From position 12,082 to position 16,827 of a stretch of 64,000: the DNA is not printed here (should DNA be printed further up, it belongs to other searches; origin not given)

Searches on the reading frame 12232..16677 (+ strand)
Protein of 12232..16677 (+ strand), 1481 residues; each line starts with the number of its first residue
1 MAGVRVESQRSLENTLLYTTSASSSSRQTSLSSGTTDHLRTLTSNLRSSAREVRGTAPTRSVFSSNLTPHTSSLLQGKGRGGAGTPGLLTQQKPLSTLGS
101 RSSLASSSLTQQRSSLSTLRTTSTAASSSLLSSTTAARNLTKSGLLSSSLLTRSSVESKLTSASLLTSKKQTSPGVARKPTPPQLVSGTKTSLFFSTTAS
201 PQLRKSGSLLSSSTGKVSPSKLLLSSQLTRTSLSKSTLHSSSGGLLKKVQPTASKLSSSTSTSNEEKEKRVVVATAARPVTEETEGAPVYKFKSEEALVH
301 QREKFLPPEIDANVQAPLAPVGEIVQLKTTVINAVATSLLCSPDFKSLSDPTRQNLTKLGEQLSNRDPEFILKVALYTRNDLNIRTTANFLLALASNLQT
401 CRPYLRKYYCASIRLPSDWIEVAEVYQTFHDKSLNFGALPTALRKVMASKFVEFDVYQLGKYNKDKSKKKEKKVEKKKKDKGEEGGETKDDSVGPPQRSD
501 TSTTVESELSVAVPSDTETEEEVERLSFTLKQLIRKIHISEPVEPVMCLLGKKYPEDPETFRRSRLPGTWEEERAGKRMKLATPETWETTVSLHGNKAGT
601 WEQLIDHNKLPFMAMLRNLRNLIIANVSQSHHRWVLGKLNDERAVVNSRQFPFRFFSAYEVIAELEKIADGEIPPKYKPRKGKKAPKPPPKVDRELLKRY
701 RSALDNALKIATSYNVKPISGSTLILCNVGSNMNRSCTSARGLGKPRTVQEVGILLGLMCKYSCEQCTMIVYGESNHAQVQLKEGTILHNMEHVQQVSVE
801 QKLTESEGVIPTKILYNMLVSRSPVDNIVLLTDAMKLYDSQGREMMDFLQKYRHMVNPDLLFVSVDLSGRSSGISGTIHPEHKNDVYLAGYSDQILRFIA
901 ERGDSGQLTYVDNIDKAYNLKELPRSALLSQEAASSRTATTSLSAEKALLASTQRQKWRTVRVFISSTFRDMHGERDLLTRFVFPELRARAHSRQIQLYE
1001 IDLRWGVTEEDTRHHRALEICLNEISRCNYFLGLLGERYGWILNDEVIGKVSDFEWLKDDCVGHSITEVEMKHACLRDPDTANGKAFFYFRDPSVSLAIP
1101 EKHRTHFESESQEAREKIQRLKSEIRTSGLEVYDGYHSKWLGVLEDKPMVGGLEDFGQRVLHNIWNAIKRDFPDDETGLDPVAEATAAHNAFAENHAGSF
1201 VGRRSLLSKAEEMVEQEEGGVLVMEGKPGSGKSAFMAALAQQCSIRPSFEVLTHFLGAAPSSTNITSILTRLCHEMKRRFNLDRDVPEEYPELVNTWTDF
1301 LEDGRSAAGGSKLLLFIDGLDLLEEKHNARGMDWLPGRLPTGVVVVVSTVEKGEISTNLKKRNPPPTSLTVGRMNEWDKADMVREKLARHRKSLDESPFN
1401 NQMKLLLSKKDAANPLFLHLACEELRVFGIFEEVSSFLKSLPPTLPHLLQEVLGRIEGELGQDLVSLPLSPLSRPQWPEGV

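Call 7: search_protein_families(library=pfam, proteins=[window:12232-16677:+], max_evalue=0.01)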
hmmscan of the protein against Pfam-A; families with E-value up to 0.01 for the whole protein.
window:12232-16677:+ (1481 aa): 7 families
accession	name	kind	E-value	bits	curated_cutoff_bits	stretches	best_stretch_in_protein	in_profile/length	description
PF05731.17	TROVE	-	2.8e-100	337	23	1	333-721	25-442/442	TROVE domain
PF13271.11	DUF4062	-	4.3e-16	59.3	24.7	1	962-1073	1-81/82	Domain of unknown function (DUF4062)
PF19334.4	DUF5920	-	4e-14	53.2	27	1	751-921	18-180/203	Domain of unknown function (DUF5920)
PF24883.2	NPHP3_N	-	2e-07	31.8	24.8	1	1214-1327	16-140/164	Nephrocystin 3, N-terminal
PF05729.18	NACHT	-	4.1e-06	27.2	26.7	1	1221-1387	2-164/167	NACHT domain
PF13191.12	AAA_16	-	2.7e-05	25.2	32.6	1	1200-1326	2-147/167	AAA ATPase domain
PF13401.12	AAA_22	-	0.00013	22.7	27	1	1218-1326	4-99/130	AAA domain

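Call 63: find_homologous_proteins(query=window:12232-16677:+, max_evalue=1e-10)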
Query window:12232-16677:+ (1481 aa): 71 proteins with E <= 1e-10 among 8000 candidates.
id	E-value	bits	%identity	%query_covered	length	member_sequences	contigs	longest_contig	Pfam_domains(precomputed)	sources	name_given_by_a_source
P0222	0.0e+0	2622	93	83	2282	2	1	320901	PF25168.2,PF24105.2,PF24805.2,PF25048.2,PF24017.3,PF23342.2,PF23411.2,PF13570.14,PF24817.2,PF23798.2,PF23393.3,PF23389.2,PF23609.2,PF20426.5,PF25469.2,PF24883.3,PF05729.19,PF05731.18,PF25460.2,PF00400.39,PF23414.2,PF25178.1,PF23410.5,PF23775.2,PF25174.2,PF24814.2,PF23381.2,PF25173.2,PF14783.13,PF233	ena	-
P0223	0.0e+0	2570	94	80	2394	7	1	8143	PF25048.2,PF23342.2,PF23411.2,PF23393.3,PF23609.2,PF20426.5,PF24883.3,PF25460.2,PF25178.1,PF23775.2,PF25173.2,PF23383.2,PF25171.2,PF12894.14,PF24780.2,PF25172.2,PF24782.3,PF08662.18,PF25047.1,PF19334.5,PF23743.2,PF23098.2,PF25168.2,PF24105.2,PF24805.2,PF24017.3,PF13570.14,PF24817.2,PF23798.2,PF23389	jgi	jgi:telomerase protein component 1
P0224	0.0e+0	2429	89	80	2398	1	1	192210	PF25048.2,PF23342.2,PF23411.2,PF23393.3,PF23609.2,PF20426.5,PF24883.3,PF25460.2,PF25178.1,PF23775.2,PF25173.2,PF23383.2,PF25171.2,PF12894.14,PF21031.3,PF24780.2,PF25172.2,PF24782.3,PF08662.18,PF25047.1,PF19334.5,PF23743.2,PF23756.2,PF23098.2,PF25168.2,PF24105.2,PF24805.2,PF24017.3,PF13570.14,PF24817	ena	-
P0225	0.0e+0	2196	79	81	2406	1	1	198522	PF25048.2,PF23342.2,PF23411.2,PF13191.13,PF23393.3,PF23609.2,PF24797.2,PF20426.5,PF24883.3,PF05729.19,PF25460.2,PF25178.1,PF23775.2,PF25173.2,PF23383.2,PF25171.2,PF12894.14,PF20703.4,PF24780.2,PF25172.2,PF24782.3,PF25047.1,PF19334.5,PF23743.2,PF23756.2,PF23098.2,PF25168.2,PF13086.13,PF24105.2,PF2480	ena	-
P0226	0.0e+0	2173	76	82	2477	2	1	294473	PF25168.2,PF24105.2,PF24805.2,PF25048.2,PF24017.3,PF23342.2,PF23411.2,PF13570.14,PF24817.2,PF13191.13,PF23798.2,PF23393.3,PF23389.2,PF23609.2,PF24797.2,PF20426.5,PF25469.2,PF05731.18,PF25460.2,PF00400.39,PF23414.2,PF25178.1,PF23410.5,PF23775.2,PF25174.2,PF24814.2,PF23381.2,PF25173.2,PF23383.2,PF2517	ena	-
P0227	0.0e+0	2111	76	82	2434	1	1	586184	PF25048.2,PF23342.2,PF23411.2,PF13191.13,PF23393.3,PF23609.2,PF20426.5,PF24883.3,PF05729.19,PF25460.2,PF11715.17,PF25178.1,PF23775.2,PF25173.2,PF23383.2,PF25171.2,PF12894.14,PF21031.3,PF24780.2,PF25172.2,PF24782.3,PF08662.18,PF25047.1,PF19334.5,PF23756.2,PF23098.2,PF25168.2,PF24105.2,PF24805.2,PF240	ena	-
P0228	0.0e+0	2092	75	81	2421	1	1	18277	PF25048.2,PF23342.2,PF23411.2,PF13191.13,PF23393.3,PF23609.2,PF20426.5,PF24883.3,PF05729.19,PF25460.2,PF25178.1,PF23775.2,PF25173.2,PF23383.2,PF25171.2,PF12894.14,PF21031.3,PF24780.2,PF25172.2,PF24782.3,PF25047.1,PF19334.5,PF23756.2,PF23098.2,PF25168.2,PF24105.2,PF24805.2,PF24017.3,PF13570.14,PF2481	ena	-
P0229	0.0e+0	2061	74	82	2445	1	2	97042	PF25168.2,PF24105.2,PF24805.2,PF25048.2,PF24017.3,PF23342.2,PF23411.2,PF13570.14,PF24817.2,PF13191.13,PF23393.3,PF23389.2,PF23609.2,PF20426.5,PF25469.2,PF24883.3,PF23341.2,PF05729.19,PF05731.18,PF25460.2,PF00400.39,PF23414.2,PF25178.1,PF23410.5,PF23775.2,PF25174.2,PF24814.2,PF23381.2,PF25173.2,PF233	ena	-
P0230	0.0e+0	2057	75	79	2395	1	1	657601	PF25048.2,PF23342.2,PF23411.2,PF13191.13,PF23393.3,PF23609.2,PF24797.2,PF20426.5,PF24883.3,PF05729.19,PF25460.2,PF25178.1,PF23775.2,PF25173.2,PF23383.2,PF25171.2,PF12894.14,PF21031.3,PF24780.2,PF25172.2,PF24782.3,PF25047.1,PF19334.5,PF23756.2,PF23098.2,PF25168.2,PF24105.2,PF24805.2,PF24017.3,PF13570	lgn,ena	-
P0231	0.0e+0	2050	75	80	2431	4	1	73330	PF25048.2,PF23342.2,PF23411.2,PF13191.13,PF23393.3,PF23609.2,PF20426.5,PF24883.3,PF05729.19,PF25460.2,PF25178.1,PF23775.2,PF25173.2,PF23383.2,PF25171.2,PF12894.14,PF24780.2,PF25172.2,PF24782.3,PF25047.1,PF19334.5,PF23756.2,PF23098.2,PF25168.2,PF24105.2,PF24805.2,PF24017.3,PF13570.14,PF24817.2,PF2379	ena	-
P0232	0.0e+0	2026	72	82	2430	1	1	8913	PF25048.2,PF23342.2,PF23411.2,PF13191.13,PF23393.3,PF23609.2,PF20426.5,PF24883.3,PF05729.19,PF25460.2,PF25178.1,PF23775.2,PF25173.2,PF23383.2,PF25171.2,PF12894.14,PF21031.3,PF24780.2,PF25172.2,PF24782.3,PF25047.1,PF19334.5,PF23756.2,PF23098.2,PF25168.2,PF24105.2,PF24805.2,PF24017.3,PF13570.14,PF2376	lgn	-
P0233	0.0e+0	2019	72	81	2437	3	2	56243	PF25048.2,PF23342.2,PF23411.2,PF13191.13,PF23393.3,PF23609.2,PF20426.5,PF24883.3,PF05729.19,PF25460.2,PF25178.1,PF23775.2,PF25173.2,PF23383.2,PF25171.2,PF12894.14,PF21031.3,PF24780.2,PF25172.2,PF24782.3,PF08662.18,PF25047.1,PF19334.5,PF23756.2,PF23098.2,PF25168.2,PF24105.2,PF24805.2,PF24017.3,PF1357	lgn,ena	-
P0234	0.0e+0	1977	72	80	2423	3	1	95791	PF17005.12,PF25048.2,PF23342.2,PF23411.2,PF13191.13,PF23393.3,PF23609.2,PF24797.2,PF20426.5,PF24883.3,PF05729.19,PF25460.2,PF25178.1,PF23775.2,PF25173.2,PF23383.2,PF25171.2,PF12894.14,PF24780.2,PF25172.2,PF24782.3,PF08662.18,PF25047.1,PF19334.5,PF23756.2,PF23098.2,PF25168.2,PF24105.2,PF24805.2,PF240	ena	-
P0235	0.0e+0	1938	75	75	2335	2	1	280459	PF25048.2,PF23342.2,PF23411.2,PF13191.13,PF23393.3,PF23609.2,PF20426.5,PF24883.3,PF05729.19,PF25460.2,PF25178.1,PF23775.2,PF25173.2,PF23383.2,PF25171.2,PF12894.14,PF20703.4,PF24780.2,PF25172.2,PF24782.3,PF25047.1,PF19334.5,PF23098.2,PF25168.2,PF24105.2,PF24805.2,PF24017.3,PF13570.14,PF24817.2,PF2379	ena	-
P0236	0.0e+0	1831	63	86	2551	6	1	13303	PF23769.2,PF17005.12,PF25048.2,PF23342.2,PF23411.2,PF23393.3,PF23609.2,PF24797.2,PF20426.5,PF24883.3,PF05729.19,PF25460.2,PF25178.1,PF23775.2,PF25173.2,PF23383.2,PF25171.2,PF12894.14,PF24780.2,PF23761.2,PF25172.2,PF24782.3,PF08662.18,PF25047.1,PF19334.5,PF23756.2,PF23098.2,PF25168.2,PF24105.2,PF2480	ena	-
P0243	0.0e+0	1774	65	80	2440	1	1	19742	PF23769.2,PF17005.12,PF25048.2,PF23342.2,PF23411.2,PF13191.13,PF23393.3,PF23609.2,PF20426.5,PF24883.3,PF05729.19,PF25460.2,PF11715.17,PF25178.1,PF23775.2,PF25173.2,PF23383.2,PF25171.2,PF12894.14,PF21031.3,PF24780.2,PF25172.2,PF24782.3,PF08662.18,PF25047.1,PF19334.5,PF23743.2,PF23756.2,PF23098.2,PF25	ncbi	-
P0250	0.0e+0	1667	65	76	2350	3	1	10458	PF17005.12,PF25048.2,PF23342.2,PF23411.2,PF13191.13,PF23393.3,PF23609.2,PF20426.5,PF24883.3,PF05729.19,PF25460.2,PF11715.17,PF25178.1,PF23775.2,PF25173.2,PF23383.2,PF25171.2,PF12894.14,PF24780.2,PF23761.2,PF25172.2,PF24782.3,PF08662.18,PF25047.1,PF19334.5,PF23756.2,PF23098.2,PF25168.2,PF24105.2,PF24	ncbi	-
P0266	0.0e+0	1337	54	77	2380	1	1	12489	PF17005.12,PF25048.2,PF23342.2,PF23411.2,PF23393.3,PF23609.2,PF20426.5,PF25460.2,PF25178.1,PF23775.2,PF25173.2,PF23383.2,PF25171.2,PF12894.14,PF24780.2,PF23761.2,PF25172.2,PF24782.3,PF08662.18,PF25047.1,PF19334.5,PF23756.2,PF23098.2,PF25168.2,PF24105.2,PF24805.2,PF24017.3,PF13570.14,PF23760.2,PF2481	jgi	-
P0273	9.4e-287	973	41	79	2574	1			PF17005.12,PF25048.2,PF23342.2,PF23411.2,PF13191.13,PF23393.3,PF23609.2,PF20426.5,PF05729.19,PF25460.2,PF25178.1,PF23775.2,PF25173.2,PF23383.2,PF25171.2,PF12894.14,PF20703.4,PF24780.2,PF16755.12,PF25172.2,PF24782.3,PF25047.1,PF19334.5,PF23756.2,PF23098.2,PF25168.2,PF24105.2,PF24805.2,PF24017.3,PF237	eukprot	eukprot:gene12166-13421_t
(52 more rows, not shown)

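Call 64: list_cluster_members(proteins=[P0243, P0250, P0273, P0223, P0266, P0013, P0010, P0054, P0055, P0057])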
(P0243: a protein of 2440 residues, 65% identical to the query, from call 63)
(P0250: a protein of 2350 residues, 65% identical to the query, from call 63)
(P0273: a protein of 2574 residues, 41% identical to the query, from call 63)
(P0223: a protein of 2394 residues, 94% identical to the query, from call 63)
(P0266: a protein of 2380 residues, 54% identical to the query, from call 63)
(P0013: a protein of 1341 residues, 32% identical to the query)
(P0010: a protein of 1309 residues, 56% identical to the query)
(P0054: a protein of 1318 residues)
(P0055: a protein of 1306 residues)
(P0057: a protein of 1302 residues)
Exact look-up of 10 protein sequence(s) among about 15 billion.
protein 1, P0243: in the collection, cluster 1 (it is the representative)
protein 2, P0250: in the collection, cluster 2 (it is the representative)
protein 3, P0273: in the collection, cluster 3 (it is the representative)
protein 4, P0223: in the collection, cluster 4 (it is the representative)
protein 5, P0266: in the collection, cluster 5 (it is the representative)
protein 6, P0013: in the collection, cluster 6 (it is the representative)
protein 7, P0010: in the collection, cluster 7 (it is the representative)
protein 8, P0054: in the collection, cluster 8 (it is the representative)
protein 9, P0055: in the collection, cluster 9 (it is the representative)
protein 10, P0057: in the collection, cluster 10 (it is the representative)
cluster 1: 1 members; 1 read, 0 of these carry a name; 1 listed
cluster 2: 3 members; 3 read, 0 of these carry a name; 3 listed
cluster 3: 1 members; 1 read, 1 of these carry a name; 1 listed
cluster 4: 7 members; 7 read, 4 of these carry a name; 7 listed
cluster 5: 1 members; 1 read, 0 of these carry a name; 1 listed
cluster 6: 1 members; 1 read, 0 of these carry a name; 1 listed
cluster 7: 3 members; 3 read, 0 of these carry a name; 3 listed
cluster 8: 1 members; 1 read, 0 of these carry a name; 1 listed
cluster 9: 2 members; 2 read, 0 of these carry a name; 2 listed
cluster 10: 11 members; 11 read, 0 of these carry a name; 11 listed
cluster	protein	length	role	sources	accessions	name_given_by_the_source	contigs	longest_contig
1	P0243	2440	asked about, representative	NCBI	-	-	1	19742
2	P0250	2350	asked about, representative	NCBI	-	-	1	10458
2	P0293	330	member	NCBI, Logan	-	-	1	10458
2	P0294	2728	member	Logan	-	-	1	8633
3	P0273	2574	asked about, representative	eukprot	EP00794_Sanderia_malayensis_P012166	gene12166-13421_t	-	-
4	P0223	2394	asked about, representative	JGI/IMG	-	telomerase protein component 1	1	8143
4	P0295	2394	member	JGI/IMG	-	telomerase protein component 1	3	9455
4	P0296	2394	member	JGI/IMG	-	telomerase protein component 1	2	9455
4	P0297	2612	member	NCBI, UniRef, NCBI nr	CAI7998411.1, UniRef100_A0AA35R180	Telomerase protein component 1 [Geodia barretti] | Telomerase protein component 1 n=1 Tax=Geodia barretti TaxID=519541 RepID=A0AA35R180_GEOBA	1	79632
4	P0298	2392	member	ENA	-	-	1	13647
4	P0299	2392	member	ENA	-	-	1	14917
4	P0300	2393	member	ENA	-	-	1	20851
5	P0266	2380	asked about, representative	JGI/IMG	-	-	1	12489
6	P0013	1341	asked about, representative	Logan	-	-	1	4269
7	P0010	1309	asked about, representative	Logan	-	-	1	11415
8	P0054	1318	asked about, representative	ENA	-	-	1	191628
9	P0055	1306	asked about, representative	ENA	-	-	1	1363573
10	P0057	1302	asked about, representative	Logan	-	-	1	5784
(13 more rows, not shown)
